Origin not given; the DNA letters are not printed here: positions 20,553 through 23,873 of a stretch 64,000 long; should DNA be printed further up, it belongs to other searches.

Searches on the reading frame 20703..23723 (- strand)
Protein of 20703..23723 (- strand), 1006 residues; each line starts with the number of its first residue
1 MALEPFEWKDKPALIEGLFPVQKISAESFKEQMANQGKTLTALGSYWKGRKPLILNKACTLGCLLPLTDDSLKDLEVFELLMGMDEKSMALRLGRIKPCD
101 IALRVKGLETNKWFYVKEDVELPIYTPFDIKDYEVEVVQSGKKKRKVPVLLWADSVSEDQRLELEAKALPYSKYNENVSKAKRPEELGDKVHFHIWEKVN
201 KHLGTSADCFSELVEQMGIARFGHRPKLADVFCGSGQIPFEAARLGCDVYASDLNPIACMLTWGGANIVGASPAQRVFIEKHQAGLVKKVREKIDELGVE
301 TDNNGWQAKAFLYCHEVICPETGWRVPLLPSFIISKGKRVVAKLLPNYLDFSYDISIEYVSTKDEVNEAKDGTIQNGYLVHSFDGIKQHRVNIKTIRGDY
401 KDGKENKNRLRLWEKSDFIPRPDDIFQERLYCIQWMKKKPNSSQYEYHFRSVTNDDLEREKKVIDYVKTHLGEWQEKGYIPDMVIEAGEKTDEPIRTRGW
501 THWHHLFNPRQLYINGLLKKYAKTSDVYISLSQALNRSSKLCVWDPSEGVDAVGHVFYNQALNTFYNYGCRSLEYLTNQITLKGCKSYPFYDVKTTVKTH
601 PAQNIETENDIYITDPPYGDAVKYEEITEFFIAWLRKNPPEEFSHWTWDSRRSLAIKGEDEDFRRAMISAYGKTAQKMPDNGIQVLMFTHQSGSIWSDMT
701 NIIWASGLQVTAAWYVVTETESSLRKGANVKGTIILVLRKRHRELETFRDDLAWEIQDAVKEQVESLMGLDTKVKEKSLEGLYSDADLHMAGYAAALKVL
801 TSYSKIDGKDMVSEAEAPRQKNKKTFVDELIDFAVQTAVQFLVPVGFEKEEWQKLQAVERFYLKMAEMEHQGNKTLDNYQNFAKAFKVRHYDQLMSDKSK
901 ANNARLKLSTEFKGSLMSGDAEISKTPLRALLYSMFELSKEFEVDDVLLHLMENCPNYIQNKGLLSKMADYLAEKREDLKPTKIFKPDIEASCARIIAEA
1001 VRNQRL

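Call 4: search_protein_families(library=pfam, proteins=[window:20703-23723:-], max_evalue=0.01)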
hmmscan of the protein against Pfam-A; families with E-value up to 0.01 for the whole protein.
window:20703-23723:- (1006 aa): 3 families
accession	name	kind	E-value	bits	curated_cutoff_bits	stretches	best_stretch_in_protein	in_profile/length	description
PF06634.17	DUF1156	-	2.8e-17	63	24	1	19-67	2-49/73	Protein of unknown function (DUF1156)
PF01170.24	UPF0020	-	1.6e-05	25.2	22.3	0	227-259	31-63/197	RMKL-like, methyltransferase domain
PF09655.15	Nitr_red_assoc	-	0.0083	17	25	0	790-879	57-141/144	Conserved nitrate reductase-associated protein (Nitr_red_assoc)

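Call 5: search_protein_families(library=padloc, proteins=[window:20703-23723:-], max_evalue=0.01)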
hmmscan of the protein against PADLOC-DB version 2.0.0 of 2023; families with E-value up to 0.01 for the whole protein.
window:20703-23723:- (1006 aa): 14 families
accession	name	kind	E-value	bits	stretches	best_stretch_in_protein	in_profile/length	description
PDLC02189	DUF1156_MTase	-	0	1684.8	1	1-1006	1-944/944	-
PDLC03314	MTase_II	-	0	1555.9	2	173-1006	112-944/944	Type II methyltransferase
PDLC00661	HmaB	-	1.3e-24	84.1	2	226-262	139-175/973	DNA-adenine methylase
PDLC00660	HmaB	-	1.2e-23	80.9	2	519-638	471-597/967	DNA-adenine methylase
PDLC03352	MTase_II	-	2.9e-13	46.6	1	570-637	525-594/1023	Type II methyltransferase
PDLC02541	PglX|PglXI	-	1.4e-10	38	1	470-726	347-605/919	PglXI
PDLC03233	MTase_II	-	4.7e-09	33.3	1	220-263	117-160/731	Type II methyltransferase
PDLC03367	MTase_II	-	2.6e-06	24.1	1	228-262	45-79/633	Type II methyltransferase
PDLC03322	MTase_II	-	3e-06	24.4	1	227-295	67-130/446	Type II methyltransferase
PDLC03364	MTase_II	-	1.2e-05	22.5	1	229-295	63-126/380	Type II methyltransferase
PDLC03319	MTase_II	-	3.2e-05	21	1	608-744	291-426/503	Type II methyltransferase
PDLC03312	MTase_II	-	0.00026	16.8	0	611-729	529-646/1344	Type II methyltransferase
PDLC04134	mad2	-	0.0014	15.5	1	227-258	294-325/492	mads_2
PDLC03346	MTase_II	-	0.0014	14.4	0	479-711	469-705/1068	Type II methyltransferase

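Call 29: find_homologous_proteins(query=window:20703-23723:-)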
Query window:20703-23723:- (1006 aa): 6457 proteins with E <= 0.001 among 8000 candidates; the best 120 are listed.
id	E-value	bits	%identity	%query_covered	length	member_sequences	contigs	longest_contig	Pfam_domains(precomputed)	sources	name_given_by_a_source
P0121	0.0e+0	2340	100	100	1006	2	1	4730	PF01170.25,PF06634.18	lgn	-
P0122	0.0e+0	2015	87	100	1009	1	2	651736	PF01170.25,PF06634.18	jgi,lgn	jgi:putative DNA methylase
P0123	0.0e+0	1731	74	100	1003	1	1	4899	PF01170.25,PF06634.18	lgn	-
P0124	0.0e+0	1720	79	83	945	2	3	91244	PF06634.18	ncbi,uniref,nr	ncbi:DNA methylase [Bacillus toyonensis]|uniref:anti-phage-associated DUF1156 domain-containing prot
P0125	0.0e+0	1694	73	100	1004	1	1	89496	PF06634.18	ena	-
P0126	0.0e+0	1688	72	100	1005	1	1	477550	PF01170.25,PF06634.18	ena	-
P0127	0.0e+0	1684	72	100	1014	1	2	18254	PF06634.18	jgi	jgi:putative DNA methylase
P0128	0.0e+0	1674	72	100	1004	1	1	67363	PF06634.18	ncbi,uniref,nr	ncbi:DUF1156 domain-containing protein [Desulforhopalus vacuolatus]|uniref:anti-phage-associated DUF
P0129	0.0e+0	1653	72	100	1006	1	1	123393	PF06634.18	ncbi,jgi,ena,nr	ncbi:MAG: DUF1156 domain-containing protein [Desulforhopalus sp.]|nr:DUF1156 domain-containing prote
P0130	0.0e+0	1644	71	100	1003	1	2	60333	PF01170.25,PF06634.18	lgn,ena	-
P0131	0.0e+0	1636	70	100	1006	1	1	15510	PF01170.25,PF06634.18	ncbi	-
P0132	0.0e+0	1630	69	100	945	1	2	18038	PF01170.25,PF06634.18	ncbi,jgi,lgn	jgi:putative DNA methylase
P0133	0.0e+0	1620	70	100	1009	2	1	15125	PF06634.18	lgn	-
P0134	0.0e+0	1619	68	100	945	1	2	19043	PF06634.18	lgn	-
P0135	0.0e+0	1615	70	100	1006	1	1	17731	PF06634.18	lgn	-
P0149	0.0e+0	1578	69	100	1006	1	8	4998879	PF01170.25,PF06634.18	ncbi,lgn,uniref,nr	ncbi:anti-phage-associated DUF1156 domain-containing protein [Methylotuvimicrobium buryatense]|unire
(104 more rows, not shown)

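Call 31: find_related_loci(query=A1, collection=genome_contigs, flank=10000)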
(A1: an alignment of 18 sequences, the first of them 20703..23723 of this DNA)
Query A1 (1006 aa) in genome_contigs; peptide patterns used: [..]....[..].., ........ (x = any residue, [..] = any of these).
600 stretches matched a pattern (row limit reached: there are more); 552 encode a relative of the query (tblastn E <= 1e-3); the best 80 are kept; 80 distinct loci.
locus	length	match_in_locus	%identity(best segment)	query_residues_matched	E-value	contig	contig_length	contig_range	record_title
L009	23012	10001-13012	72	1-1006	0e+0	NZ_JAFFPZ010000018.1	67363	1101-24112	Desulforhopalus vacuolatus strain DSM 9700 NODE_18_length_67363_cov_30.3353, whole genome shotgun sequence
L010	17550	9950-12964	72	3-1006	0e+0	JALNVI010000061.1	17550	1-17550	MAG: Desulforhopalus sp. isolate SO_2016_CLC_T1 bin 56 scaffold02399_PH3_Jul14_2016, whole genome shotgun sequence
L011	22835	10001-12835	71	1-1006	0e+0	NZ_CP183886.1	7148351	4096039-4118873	Candidatus Pristimantibacillus sp. PTI5 chromosome, complete genome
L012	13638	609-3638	68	3-1006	0e+0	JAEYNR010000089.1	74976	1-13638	MAG: Fibrobacteres bacterium isolate OH_CBB_122 k127_2311028, whole genome shotgun sequence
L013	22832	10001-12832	68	1-1006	0e+0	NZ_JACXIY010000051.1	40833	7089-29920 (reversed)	Paenibacillus arenilitoris strain IB182493 Contig_51, whole genome shotgun sequence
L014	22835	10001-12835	67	1-1006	0e+0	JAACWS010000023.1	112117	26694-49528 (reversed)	MAG: Spirochaetales bacterium isolate CG_2015-01t_49_51 CG_2015-01t_curated_scaffold_185, whole genome shotgun sequence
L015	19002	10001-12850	66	1-1006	0e+0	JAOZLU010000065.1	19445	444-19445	MAG: Desulfobacterales bacterium isolate GMC2_bin_2_sub GMC2_397_length_19445_cov_40.802424, whole genome shotgun sequen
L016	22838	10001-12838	66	1-1006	0e+0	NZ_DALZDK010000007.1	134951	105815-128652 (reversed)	MAG: Niallia sp. isolate CTOTU46962 NODE_15_length_134951_cov_4.419812, whole genome shotgun sequence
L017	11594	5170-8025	66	3-1006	0e+0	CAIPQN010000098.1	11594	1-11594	MAG: uncultured proteobacterium isolate MJ111018B_bin-0537 genome assembly, contig: bin-0537:098/110, whole genome shotg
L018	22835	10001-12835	64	1-1006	0e+0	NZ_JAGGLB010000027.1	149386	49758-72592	Paenibacillus eucommiae strain DSM 26048 Ga0454136_27, whole genome shotgun sequence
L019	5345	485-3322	71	1-1006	0e+0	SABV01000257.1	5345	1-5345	MAG: Erysipelotrichia bacterium isolate INTA.CYC.134 contig-100_14529, whole genome shotgun sequence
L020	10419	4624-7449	69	3-1006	0e+0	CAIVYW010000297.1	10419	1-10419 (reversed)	MAG: uncultured Methylococcaceae bacterium isolate MJ110516B_bin-0860 genome assembly, contig: bin-0860:297/618, whole g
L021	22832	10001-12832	69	1-1006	0e+0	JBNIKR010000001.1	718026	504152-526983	Sutcliffiella halmapala strain 445 NODE_1_length_718026_cov_24.440551, whole genome shotgun sequence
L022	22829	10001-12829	69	1-1006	0e+0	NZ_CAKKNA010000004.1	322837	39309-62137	Bacillus sp. CECT 9360 isolate AB33; 170307 D3 2, whole genome shotgun sequence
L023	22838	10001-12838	68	1-1006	0e+0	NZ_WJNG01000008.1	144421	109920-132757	Aquibacillus halophilus strain B6B scaffold8:size144421, whole genome shotgun sequence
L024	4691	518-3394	68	1-1006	0e+0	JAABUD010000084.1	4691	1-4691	MAG: Desulfotignum sp. isolate S25.Bin119 Scaffold_170, whole genome shotgun sequence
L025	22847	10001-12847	67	1-1006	0e+0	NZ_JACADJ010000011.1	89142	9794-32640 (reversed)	Desulfobacter latus strain AcRS2 NODE_27_length_89142_cov_38.112138, whole genome shotgun sequence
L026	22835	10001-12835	58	3-1006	0e+0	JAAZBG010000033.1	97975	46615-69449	MAG: Fibrobacter sp. isolate AS06rmzACSIP_529 94486_AS06, whole genome shotgun sequence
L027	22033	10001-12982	56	5-1006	0e+0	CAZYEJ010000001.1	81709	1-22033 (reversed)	MAG TPA_asm: uncultured Thermodesulfobacteriaceae bacterium isolate SRP191223_co2_305 genome assembly, contig: NODE_21_l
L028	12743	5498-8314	64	3-1006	0e+0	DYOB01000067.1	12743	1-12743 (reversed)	MAG TPA_asm: Borreliella garinii isolate SulCav_GS09_5_48_83 SulCav_GS09_5_8104_length_12743_cov_43_439392, whole genome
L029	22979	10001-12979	56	5-1006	0e+0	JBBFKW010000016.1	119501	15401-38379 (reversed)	MAG: Desulfosoma sp. isolate Uz-U4-09 NODE_216_length_119501_cov_30.194749, whole genome shotgun sequence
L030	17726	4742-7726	58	5-1006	0e+0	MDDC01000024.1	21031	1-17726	Moorella thermoacetica strain DSM 21394 MOTE_contig000024, whole genome shotgun sequence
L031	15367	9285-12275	55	2-1006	0e+0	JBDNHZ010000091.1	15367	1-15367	MAG: Verrucomicrobiota bacterium isolate concoct.48.WLB k141_254209, whole genome shotgun sequence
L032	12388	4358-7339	56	5-1006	0e+0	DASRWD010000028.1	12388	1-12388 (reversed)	MAG TPA_asm: Trueperaceae bacterium isolate SMAG_U10424 k141_4933785, whole genome shotgun sequence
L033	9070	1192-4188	54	3-1006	0e+0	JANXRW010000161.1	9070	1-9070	MAG: Betaproteobacteria bacterium isolate 336R_metabat_354 336R_k141_1177123, whole genome shotgun sequence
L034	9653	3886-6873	55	2-1006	0e+0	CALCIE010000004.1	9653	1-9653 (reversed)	MAG TPA_asm: uncultured proteobacterium isolate SRR5251193_bin.123_CONCOCT_v1.1_MAG genome assembly, contig: ERZ795068.5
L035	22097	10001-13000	55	2-1006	0e+0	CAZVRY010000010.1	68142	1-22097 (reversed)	MAG TPA_asm: uncultured Verrucomicrobiota bacterium isolate SRP323723_co1_127 genome assembly, contig: NODE_352_length_6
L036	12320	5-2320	69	250-1006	0e+0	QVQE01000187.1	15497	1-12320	MAG: Methylococcales bacterium isolate AMbin140 contig07570, whole genome shotgun sequence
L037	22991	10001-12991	54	5-1006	0e+0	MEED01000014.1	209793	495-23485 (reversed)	MAG: Lautropia sp. SCN 69-89 ABS56_C0014, whole genome shotgun sequence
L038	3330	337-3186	55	1-1006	0e+0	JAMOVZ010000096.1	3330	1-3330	MAG: Desulfobacterales bacterium isolate PIR-30_metabat2_scaf2bin.099 PIR-30_scaffold_16354_c1, whole genome shotgun seq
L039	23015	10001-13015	69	3-1006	0e+0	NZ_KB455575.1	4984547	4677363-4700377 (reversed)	Methylotuvimicrobium buryatense 5G METBUDRAFT_scaffold1.2, whole genome shotgun sequence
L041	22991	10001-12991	54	5-1006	0e+0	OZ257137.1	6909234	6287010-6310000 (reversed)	MAG: Burkholderiales bacterium isolate 128e66b9-d80d-4fbb-ab6b-9336eb2d31d1 genome assembly, chromosome: 1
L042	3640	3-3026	54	27-1006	0e+0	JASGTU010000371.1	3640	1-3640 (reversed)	MAG: Chloroflexota bacterium isolate MAG29_KBP c_000000093530, whole genome shotgun sequence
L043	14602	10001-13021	53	5-1006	0e+0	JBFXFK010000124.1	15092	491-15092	MAG: Desulfatirhabdiaceae bacterium isolate CA_2019_TPIn_138 NODE_13586_length_15092_cov_6.916472_TPIn, whole genome sho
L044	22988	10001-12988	54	5-1006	0e+0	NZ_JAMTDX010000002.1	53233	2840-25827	MAG: Accumulibacter sp. isolate SCELSE-10 NODE_1018_length_53233_cov_38.419478, whole genome shotgun sequence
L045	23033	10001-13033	53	1-1006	0e+0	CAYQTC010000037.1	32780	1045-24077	MAG TPA_asm: uncultured Geobacter sp. isolate SRP302447_co3_813 genome assembly, contig: NODE_3599_length_32780_cov_37.1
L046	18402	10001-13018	53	5-1006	0e+0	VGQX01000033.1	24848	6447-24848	MAG: Cyanobacteria bacterium K_Offshore_surface_m2_239 K_Offshore_surface_m2_239_Ga0194130_10002747, whole genome shotgu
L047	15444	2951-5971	53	5-1006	0e+0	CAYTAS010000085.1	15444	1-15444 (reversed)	MAG TPA_asm: uncultured Nitrospira sp. isolate SRP072547_co1_296 genome assembly, contig: NODE_6524_length_15444_cov_14.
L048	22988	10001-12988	56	2-1006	0e+0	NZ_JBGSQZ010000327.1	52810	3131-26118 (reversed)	MAG: Chamaesiphon sp. isolate JTS-AC345 k141_4240049, whole genome shotgun sequence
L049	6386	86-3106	53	5-1006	0e+0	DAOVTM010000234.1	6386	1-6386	MAG TPA_asm: Desulfobulbaceae bacterium isolate CSMAG_1653 CSMAG_1653_k141_1571620_length_6386_cov_12.6412, whole genome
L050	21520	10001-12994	53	3-1006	0e+0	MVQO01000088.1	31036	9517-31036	MAG: Syntrophorhabdus sp. PtaB.Bin027 A4E59_contig000090, whole genome shotgun sequence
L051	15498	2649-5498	54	1-1006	0e+0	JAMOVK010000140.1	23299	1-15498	MAG: Deltaproteobacteria bacterium isolate PIR-30_metabat2_scaf2bin.024 PIR-30_scaffold_704_c1, whole genome shotgun seq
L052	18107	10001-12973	53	5-1006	0e+0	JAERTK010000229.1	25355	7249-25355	MAG: Desulfobacteraceae bacterium isolate BH30 c_000000006363, whole genome shotgun sequence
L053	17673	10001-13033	53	1-1006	0e+0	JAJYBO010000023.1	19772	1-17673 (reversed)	MAG: Deltaproteobacteria bacterium isolate BP8.bin90 NODE_3707_length_19772_cov_1.668974, whole genome shotgun sequence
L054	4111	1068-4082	53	6-1006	0e+0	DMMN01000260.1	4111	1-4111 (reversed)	MAG TPA_asm: Bacteroidetes bacterium isolate UBA10030 contig_160468, whole genome shotgun sequence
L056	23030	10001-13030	54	2-1006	0e+0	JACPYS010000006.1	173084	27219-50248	MAG: Betaproteobacteria bacterium isolate NC_groundwater_869_Pr1_S2p5_64_25 Montesol18_S2p5_coassembly_scaffold_143818,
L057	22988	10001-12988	52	3-1006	0e+0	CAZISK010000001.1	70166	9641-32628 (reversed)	MAG TPA_asm: uncultured Candidatus Obscuribacterales bacterium isolate SRP173033_co1_370 genome assembly, contig: NODE_4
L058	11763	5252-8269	52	3-1006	0e+0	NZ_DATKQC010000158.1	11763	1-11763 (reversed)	MAG: Edaphobacter sp. isolate SMAG_U13992 k141_709778, whole genome shotgun sequence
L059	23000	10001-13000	53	2-1006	0e+0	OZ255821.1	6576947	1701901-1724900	MAG: Bryobacteraceae bacterium isolate 718553b6-a045-46b5-ae17-6fe7a38e2867 genome assembly, chromosome: 1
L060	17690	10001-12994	52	6-1006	0e+0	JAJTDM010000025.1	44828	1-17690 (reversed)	MAG: Rubrivivax sp. isolate 49636_E6 Sample_49636_scaffold_50, whole genome shotgun sequence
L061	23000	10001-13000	52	3-1004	0e+0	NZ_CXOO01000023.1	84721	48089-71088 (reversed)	Limnohabitans sp. DM1, whole genome shotgun sequence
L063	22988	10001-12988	51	9-1006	0e+0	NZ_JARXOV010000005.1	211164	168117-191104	Comamonas jiangduensis strain YW1 5, whole genome shotgun sequence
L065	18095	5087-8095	52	9-1006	0e+0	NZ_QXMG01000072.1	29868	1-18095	Caldimonas tepidiphila strain YIM 730274 contig072, whole genome shotgun sequence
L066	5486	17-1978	73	353-1006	0e+0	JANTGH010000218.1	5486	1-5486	MAG: Desulfobulbaceae bacterium isolate bin10054 c_000000017945, whole genome shotgun sequence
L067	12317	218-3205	50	9-1006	0e+0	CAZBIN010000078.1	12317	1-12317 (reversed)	MAG TPA_asm: uncultured Orrella sp. isolate SRP192927_co3_262 genome assembly, contig: NODE_12543_length_12317_cov_3.670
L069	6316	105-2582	58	174-1006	0e+0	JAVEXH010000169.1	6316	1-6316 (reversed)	MAG: Spirochaetia bacterium isolate BF4_168 NODE_43206_length_6316_cov_2.608661_Biofilm4, whole genome shotgun sequence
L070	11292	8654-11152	56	5-842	0e+0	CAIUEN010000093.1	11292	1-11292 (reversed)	MAG: uncultured Verrucomicrobiales bacterium isolate Ki1-2-7m_bin-060 genome assembly, contig: bin-060:093/535, whole ge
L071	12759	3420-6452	48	1-1006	0e+0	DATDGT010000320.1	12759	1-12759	MAG TPA_asm: Bryobacteraceae bacterium isolate SMAG_U259 k141_119945, whole genome shotgun sequence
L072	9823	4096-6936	56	5-1006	0e+0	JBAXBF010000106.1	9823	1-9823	MAG: Chloroflexota bacterium isolate ELA160 MAG160_106, whole genome shotgun sequence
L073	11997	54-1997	71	373-1006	0e+0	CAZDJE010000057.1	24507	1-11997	MAG TPA_asm: uncultured Desulfocapsa sp. isolate binchicken_co47_151 genome assembly, contig: NODE_1327_length_24507_cov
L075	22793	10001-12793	49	3-1006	0e+0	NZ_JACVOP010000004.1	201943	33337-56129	Polynucleobacter sp. 71A-WALBACH NODE_4_length_201943_cov_139.102816, whole genome shotgun sequence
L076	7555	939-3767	54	3-1006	0e+0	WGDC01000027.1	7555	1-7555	MAG: Deltaproteobacteria bacterium isolate S145_26 k151_188025, whole genome shotgun sequence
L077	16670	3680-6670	53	3-1006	0e+0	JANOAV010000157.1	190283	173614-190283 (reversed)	MAG: Verrucomicrobiales bacterium isolate VAR_18_metabat_271 VAR_18_k141_844215, whole genome shotgun sequence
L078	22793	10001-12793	54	5-1006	0e+0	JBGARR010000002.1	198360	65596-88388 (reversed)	MAG: Phycisphaerales bacterium isolate MAG_MBR_H10.25 MBRH10-25_opera_contig_296, whole genome shotgun sequence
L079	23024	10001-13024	47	1-1006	0e+0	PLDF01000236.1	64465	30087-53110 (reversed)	MAG: Bryobacterales bacterium isolate palsa_243 73.20111000_P2M.18_contig_693, whole genome shotgun sequence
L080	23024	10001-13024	47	1-1006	0e+0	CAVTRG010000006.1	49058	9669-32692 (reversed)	MAG: uncultured Acidobacteriaceae bacterium isolate MFD09603.bin.1.367 genome assembly, contig: contig_4660, whole genom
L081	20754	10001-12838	52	5-1006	0e+0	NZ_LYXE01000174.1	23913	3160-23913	Candidatus Chloroploca asiatica strain B7-9 NODE_73_length_23913_cov_79.4619_ID_198611, whole genome shotgun sequence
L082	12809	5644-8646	48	1-1006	0e+0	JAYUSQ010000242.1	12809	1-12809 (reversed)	MAG: Acidobacteriota bacterium isolate GL117_UP_metabat_70 GL117_UP_metabat_70_241, whole genome shotgun sequence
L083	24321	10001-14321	52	3-1006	0e+0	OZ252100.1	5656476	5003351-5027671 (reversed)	MAG: Candidatus Latescibacterota bacterium isolate a405b522-c60e-4cbd-8fa6-7b572aa56bb7 genome assembly, chromosome: 1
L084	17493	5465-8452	52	5-1006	0e+0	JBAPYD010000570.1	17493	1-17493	MAG: Chromatiaceae bacterium isolate MFD00100_ilm_asm_bin26 k127_215359, whole genome shotgun sequence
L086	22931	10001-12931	47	1-1006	0e+0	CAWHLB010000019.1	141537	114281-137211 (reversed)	MAG: uncultured delta proteobacterium isolate MFD02416.bin.2.203 genome assembly, contig: contig_43273, whole genome sho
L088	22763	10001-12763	54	6-1006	0e+0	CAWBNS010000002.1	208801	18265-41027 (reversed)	MAG: uncultured Chlamydiae bacterium isolate MFD01275.bin.2.9 genome assembly, contig: contig_14493, whole genome shotgu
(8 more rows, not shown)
